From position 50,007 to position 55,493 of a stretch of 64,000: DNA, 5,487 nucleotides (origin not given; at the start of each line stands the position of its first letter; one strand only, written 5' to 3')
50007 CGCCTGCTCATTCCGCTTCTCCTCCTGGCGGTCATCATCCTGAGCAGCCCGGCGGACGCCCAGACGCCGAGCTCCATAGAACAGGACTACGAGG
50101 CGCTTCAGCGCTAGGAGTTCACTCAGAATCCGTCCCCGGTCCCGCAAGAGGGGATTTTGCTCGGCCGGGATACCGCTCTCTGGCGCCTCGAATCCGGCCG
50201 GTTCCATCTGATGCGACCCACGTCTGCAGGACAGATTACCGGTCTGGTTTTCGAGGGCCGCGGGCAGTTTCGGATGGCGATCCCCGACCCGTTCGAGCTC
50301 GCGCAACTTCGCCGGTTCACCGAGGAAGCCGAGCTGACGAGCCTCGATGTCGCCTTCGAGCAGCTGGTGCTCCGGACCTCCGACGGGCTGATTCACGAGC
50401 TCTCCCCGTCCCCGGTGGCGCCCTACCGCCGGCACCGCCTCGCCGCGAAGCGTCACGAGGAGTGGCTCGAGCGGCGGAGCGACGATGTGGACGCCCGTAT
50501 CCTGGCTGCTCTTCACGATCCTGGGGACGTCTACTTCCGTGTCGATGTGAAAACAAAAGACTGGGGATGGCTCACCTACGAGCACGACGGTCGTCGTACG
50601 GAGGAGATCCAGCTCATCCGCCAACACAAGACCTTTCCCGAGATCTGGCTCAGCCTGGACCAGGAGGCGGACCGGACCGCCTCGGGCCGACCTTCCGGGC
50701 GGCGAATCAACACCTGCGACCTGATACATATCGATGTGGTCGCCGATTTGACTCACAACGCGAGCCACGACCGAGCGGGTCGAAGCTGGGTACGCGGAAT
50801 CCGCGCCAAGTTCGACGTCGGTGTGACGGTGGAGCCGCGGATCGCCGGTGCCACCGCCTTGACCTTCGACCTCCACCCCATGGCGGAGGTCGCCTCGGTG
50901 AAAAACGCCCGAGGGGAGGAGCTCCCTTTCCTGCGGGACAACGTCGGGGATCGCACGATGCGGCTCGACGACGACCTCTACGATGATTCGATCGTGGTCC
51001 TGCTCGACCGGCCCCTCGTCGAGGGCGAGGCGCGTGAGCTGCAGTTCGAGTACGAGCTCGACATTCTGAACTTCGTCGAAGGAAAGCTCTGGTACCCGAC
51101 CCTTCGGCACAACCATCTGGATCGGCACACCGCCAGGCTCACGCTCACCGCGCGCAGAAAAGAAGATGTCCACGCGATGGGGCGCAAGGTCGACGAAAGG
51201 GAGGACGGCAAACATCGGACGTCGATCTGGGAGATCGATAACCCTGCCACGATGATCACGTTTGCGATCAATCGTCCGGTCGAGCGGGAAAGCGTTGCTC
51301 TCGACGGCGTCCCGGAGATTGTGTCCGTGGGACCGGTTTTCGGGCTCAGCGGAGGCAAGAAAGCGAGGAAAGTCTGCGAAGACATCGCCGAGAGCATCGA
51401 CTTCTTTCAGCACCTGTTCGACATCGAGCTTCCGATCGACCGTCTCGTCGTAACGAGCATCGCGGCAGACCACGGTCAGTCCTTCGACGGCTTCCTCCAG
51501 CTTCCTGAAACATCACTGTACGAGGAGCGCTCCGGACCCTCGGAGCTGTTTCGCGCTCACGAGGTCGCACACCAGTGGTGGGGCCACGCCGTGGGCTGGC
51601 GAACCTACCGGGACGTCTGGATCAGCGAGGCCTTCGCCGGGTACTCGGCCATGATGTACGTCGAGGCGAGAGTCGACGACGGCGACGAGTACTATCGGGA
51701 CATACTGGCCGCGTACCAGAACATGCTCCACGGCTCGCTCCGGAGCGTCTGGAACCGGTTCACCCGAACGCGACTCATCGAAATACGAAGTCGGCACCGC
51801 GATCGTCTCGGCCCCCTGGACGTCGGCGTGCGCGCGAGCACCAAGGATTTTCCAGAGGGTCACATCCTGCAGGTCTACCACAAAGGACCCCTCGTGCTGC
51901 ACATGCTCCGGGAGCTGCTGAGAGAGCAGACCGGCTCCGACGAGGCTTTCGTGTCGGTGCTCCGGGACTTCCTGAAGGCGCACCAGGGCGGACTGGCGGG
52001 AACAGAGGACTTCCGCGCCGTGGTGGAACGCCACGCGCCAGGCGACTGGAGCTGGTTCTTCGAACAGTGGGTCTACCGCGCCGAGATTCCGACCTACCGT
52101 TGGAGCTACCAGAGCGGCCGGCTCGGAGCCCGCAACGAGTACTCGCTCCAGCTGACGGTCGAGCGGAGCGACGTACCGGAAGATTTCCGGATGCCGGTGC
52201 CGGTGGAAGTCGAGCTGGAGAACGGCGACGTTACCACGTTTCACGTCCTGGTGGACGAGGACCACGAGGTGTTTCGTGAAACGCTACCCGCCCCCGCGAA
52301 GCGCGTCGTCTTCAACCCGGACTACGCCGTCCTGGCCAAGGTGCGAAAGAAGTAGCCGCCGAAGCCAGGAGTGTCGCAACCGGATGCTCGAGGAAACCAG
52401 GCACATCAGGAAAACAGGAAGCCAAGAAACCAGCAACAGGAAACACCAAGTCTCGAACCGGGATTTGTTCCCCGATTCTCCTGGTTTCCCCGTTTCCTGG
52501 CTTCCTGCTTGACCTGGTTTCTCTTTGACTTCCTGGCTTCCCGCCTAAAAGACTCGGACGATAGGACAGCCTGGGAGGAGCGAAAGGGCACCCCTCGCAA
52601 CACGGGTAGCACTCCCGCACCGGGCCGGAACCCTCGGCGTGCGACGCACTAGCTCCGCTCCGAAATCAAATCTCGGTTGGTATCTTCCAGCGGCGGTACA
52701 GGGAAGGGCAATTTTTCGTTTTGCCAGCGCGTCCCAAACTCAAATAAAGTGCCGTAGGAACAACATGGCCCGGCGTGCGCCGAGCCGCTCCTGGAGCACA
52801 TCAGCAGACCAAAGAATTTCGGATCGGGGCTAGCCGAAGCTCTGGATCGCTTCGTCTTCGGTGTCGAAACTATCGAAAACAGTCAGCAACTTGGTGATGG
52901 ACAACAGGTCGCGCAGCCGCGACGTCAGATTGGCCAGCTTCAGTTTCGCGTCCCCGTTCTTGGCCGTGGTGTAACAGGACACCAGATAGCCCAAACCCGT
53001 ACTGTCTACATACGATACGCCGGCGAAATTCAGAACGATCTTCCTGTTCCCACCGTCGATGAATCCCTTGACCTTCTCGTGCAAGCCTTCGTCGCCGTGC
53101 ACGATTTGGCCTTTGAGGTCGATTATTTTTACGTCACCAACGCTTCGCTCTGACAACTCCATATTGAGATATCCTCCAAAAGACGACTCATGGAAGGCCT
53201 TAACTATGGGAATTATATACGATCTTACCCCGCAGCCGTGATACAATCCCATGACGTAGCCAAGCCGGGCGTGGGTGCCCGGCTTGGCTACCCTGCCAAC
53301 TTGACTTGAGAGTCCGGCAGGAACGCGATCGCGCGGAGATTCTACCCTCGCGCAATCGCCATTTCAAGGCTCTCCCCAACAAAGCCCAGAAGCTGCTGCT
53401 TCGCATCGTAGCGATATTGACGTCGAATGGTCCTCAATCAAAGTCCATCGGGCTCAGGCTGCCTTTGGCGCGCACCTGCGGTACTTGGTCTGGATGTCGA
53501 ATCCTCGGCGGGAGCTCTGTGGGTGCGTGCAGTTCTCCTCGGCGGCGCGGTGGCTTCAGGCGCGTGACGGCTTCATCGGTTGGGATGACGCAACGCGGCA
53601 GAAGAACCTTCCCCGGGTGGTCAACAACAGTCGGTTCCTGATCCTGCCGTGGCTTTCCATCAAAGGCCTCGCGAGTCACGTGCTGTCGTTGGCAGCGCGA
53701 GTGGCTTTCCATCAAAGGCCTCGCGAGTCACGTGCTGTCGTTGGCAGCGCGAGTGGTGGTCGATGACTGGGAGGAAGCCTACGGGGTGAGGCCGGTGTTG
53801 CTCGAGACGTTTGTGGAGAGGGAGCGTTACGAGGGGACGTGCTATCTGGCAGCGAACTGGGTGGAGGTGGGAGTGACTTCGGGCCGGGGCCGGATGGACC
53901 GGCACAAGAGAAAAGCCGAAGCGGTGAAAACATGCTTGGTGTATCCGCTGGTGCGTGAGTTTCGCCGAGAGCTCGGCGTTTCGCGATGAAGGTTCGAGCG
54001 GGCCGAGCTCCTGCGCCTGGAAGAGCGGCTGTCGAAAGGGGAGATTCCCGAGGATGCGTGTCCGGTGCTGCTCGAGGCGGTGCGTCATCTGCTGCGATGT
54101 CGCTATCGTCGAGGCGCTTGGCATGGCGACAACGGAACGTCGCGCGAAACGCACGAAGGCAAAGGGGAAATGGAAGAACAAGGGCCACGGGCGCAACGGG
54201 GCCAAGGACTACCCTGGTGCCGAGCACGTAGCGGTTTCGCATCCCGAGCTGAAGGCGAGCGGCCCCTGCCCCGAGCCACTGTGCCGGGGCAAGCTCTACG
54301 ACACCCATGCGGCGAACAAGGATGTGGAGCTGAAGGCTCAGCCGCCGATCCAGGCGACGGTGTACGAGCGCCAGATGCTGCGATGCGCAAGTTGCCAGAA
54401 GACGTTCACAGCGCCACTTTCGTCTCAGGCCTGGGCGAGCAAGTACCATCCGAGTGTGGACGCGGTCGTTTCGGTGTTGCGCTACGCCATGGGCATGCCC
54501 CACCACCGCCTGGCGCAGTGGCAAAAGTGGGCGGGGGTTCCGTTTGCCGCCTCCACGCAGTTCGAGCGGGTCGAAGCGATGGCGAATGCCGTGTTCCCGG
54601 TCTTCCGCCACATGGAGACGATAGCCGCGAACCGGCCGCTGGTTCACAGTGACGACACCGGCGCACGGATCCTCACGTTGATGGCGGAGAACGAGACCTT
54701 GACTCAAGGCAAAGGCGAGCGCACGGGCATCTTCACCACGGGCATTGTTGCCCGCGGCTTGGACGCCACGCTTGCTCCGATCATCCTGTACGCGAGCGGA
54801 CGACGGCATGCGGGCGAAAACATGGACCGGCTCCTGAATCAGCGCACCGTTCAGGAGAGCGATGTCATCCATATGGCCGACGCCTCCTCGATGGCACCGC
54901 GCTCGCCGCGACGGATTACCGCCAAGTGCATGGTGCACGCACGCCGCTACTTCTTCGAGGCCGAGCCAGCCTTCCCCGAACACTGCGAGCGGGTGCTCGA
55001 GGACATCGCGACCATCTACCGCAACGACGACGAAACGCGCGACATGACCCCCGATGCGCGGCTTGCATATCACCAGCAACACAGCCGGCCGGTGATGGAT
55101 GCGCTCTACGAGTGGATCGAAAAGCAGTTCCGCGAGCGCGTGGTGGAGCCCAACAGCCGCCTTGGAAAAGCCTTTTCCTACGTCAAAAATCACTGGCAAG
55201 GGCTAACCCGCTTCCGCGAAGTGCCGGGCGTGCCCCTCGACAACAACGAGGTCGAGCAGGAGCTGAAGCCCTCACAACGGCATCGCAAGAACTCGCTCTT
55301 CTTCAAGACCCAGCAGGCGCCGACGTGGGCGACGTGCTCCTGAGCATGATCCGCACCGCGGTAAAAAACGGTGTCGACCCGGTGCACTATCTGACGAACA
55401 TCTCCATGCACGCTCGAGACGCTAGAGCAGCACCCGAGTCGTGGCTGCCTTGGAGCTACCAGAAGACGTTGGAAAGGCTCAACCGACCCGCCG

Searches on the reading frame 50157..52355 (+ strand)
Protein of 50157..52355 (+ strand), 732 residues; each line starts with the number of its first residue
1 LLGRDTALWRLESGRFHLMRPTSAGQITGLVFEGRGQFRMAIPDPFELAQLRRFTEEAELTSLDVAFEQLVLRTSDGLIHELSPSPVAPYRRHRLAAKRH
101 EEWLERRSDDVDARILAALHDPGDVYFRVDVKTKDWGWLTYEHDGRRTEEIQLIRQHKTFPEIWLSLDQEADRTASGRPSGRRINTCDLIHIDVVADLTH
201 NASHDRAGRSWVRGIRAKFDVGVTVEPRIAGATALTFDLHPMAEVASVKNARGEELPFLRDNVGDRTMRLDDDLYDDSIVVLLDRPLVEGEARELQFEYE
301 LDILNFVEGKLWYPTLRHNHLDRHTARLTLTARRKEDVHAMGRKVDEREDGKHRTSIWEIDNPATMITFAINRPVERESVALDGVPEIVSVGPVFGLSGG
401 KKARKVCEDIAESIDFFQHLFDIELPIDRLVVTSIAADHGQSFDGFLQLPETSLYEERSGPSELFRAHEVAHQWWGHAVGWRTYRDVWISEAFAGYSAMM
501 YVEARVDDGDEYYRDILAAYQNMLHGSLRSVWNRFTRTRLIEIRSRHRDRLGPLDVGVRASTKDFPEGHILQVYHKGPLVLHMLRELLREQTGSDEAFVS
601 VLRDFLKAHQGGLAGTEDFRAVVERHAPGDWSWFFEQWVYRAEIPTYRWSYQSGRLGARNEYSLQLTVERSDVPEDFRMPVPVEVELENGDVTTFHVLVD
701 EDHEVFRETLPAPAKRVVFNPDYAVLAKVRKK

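Call 49: search_protein_families(library=pfam, proteins=[window:50157-52355:+], max_evalue=0.00001)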
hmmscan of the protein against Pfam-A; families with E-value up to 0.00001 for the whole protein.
window:50157-52355:+ (732 aa): 1 family
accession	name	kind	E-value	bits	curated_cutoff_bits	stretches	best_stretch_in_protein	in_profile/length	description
PF01433.26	Peptidase_M1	-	2.2e-13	50.7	27.7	1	467-638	72-218/218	Peptidase family M1 domain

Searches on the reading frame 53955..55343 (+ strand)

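Call 49: search_protein_families(library=pfam, proteins=[window:53955-55343:+], max_evalue=0.00001)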
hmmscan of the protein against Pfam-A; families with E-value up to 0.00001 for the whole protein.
window:53955-55343:+ (462 aa): 1 family
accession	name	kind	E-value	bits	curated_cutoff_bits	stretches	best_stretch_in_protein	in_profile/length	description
PF03050.20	DDE_Tnp_IS66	-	1.7e-47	162.7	23.1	1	164-455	4-281/284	Transposase IS66 family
